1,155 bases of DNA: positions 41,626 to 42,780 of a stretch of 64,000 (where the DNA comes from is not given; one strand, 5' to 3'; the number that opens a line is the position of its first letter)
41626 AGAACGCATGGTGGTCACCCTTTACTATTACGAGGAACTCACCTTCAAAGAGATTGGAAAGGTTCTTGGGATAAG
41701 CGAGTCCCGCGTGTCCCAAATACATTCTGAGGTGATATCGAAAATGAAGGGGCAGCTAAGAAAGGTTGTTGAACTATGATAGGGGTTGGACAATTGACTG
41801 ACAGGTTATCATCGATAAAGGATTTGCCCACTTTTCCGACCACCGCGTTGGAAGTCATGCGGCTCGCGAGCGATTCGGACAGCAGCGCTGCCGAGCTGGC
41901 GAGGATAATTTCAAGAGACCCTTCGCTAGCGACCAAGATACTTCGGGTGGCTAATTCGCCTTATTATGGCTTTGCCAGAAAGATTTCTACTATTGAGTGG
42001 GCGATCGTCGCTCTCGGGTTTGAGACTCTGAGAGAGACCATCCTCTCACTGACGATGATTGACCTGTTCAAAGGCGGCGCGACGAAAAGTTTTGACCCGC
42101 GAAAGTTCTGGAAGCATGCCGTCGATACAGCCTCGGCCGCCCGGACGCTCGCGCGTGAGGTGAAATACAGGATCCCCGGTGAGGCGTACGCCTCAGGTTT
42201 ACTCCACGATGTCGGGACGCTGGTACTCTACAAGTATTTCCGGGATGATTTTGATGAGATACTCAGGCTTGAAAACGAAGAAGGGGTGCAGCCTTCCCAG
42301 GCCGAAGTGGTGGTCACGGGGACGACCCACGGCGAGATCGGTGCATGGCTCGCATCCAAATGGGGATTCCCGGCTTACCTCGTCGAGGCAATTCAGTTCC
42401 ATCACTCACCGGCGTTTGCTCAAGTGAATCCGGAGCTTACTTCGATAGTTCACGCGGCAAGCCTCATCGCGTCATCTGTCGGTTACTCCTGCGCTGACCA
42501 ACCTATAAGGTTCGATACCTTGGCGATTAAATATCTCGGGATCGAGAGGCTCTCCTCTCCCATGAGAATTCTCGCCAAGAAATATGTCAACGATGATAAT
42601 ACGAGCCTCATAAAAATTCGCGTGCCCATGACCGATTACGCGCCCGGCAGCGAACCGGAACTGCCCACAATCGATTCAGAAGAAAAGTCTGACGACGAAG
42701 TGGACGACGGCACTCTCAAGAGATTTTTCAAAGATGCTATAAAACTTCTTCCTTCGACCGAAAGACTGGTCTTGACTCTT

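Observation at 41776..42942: HDOD domain fused to a copy of FliA region 4, translationally coupled to fliA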

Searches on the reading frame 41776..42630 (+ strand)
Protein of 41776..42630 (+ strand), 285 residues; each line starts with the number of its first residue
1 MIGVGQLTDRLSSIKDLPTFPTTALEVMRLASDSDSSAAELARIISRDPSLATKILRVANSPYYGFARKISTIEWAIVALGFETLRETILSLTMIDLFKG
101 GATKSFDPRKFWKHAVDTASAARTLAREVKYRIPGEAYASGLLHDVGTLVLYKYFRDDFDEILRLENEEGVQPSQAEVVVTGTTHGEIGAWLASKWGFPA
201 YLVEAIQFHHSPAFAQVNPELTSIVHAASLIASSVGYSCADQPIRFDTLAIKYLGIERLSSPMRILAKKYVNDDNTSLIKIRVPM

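Call 42: search_solved_structures(query=window:41776-42630:+, max_evalue=0.001, show_alignments=2)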
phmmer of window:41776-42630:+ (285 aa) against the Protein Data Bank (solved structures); distinct sequences matched with E-value up to 0.001: 8.
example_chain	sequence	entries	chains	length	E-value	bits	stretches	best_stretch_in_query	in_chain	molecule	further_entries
3hc1_A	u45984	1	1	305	3.4e-35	124.9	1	10-212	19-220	uncharacterized HDOD domain protein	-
3p3q_A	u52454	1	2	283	3.6e-29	105.1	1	16-210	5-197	MmoQ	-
3ljx_A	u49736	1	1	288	6.1e-29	104.4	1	16-210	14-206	MmoQ Response regulator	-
3m1t_A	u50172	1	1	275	4.9e-28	101.4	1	11-233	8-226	Putative phosphohydrolase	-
9qzk_A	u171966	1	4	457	4.1e-24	88.5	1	7-230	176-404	HDOD domain-containing protein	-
3mem_A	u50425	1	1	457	3.5e-19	72.4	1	7-215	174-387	Putative signal transduction protein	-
1vqr_A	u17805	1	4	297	1.1e-16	64.2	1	10-217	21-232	hypothetical protein Cj0248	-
3i7a_A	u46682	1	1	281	2.6e-11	46.6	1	13-150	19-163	Putative metal-dependent phosphohydrolase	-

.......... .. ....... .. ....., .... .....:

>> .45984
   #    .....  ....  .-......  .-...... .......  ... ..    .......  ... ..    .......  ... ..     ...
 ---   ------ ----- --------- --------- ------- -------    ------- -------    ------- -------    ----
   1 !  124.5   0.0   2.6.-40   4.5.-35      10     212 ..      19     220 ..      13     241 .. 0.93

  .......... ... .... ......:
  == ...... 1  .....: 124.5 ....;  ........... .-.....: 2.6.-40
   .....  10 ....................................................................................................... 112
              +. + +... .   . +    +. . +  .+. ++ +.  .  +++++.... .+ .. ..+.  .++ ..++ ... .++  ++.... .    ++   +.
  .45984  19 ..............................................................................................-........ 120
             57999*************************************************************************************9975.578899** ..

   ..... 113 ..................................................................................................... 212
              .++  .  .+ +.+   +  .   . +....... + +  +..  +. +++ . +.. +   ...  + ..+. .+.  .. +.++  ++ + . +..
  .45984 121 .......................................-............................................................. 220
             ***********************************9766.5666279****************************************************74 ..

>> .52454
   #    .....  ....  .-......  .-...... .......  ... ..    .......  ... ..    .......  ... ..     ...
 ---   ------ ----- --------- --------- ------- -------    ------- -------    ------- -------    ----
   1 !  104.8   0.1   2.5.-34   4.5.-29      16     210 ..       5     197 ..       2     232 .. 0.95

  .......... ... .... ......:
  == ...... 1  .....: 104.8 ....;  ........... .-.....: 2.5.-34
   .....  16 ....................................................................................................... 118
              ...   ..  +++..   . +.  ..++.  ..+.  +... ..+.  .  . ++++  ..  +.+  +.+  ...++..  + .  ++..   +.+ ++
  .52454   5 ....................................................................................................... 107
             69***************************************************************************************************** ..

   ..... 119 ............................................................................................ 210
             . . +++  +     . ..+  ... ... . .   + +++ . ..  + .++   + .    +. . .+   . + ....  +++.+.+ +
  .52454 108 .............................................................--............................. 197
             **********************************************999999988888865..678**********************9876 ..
